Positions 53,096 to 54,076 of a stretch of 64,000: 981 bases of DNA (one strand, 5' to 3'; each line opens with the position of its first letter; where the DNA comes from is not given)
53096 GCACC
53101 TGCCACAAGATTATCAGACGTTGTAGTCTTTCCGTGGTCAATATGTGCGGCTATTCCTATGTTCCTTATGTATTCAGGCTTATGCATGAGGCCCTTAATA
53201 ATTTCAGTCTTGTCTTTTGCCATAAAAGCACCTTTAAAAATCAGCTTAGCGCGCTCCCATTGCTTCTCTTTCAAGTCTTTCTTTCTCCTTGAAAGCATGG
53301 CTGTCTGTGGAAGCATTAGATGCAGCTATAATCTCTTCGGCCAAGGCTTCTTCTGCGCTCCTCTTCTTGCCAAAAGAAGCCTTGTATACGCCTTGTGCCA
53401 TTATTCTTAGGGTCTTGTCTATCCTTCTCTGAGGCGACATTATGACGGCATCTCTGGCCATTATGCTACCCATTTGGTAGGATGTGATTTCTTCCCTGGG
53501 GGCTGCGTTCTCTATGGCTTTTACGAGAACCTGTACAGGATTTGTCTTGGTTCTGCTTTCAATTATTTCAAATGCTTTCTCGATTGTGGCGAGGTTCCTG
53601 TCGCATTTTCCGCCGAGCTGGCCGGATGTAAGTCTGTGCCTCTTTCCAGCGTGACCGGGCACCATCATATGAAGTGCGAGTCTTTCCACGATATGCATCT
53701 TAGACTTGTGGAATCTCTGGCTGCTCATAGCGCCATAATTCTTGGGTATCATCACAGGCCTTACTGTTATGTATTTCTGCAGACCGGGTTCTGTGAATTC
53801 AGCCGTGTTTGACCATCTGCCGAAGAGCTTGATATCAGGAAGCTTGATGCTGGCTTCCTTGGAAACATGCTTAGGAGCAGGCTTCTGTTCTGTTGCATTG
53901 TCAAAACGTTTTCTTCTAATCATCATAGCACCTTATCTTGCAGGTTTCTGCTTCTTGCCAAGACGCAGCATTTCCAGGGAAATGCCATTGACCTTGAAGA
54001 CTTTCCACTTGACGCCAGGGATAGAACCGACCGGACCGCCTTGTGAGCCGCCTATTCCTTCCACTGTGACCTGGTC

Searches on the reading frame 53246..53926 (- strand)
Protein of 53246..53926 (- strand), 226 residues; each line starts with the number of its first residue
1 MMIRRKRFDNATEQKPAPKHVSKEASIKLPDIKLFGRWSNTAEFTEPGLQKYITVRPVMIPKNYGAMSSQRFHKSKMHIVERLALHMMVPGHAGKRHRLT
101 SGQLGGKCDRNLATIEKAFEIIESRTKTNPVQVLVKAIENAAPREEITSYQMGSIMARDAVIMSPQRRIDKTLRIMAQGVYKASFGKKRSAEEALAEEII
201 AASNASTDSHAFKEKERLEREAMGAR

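Call 24: search_protein_families(library=pfam, proteins=[window:53246-53926:-], max_evalue=0.001)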
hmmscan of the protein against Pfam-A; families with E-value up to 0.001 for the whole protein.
window:53246-53926:- (226 aa): 1 family
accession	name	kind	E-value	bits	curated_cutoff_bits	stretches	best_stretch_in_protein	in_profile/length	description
PF00177.27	Ribosomal_S7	-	1.3e-27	96.7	24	1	69-226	14-148/148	Ribosomal protein S7p/S5e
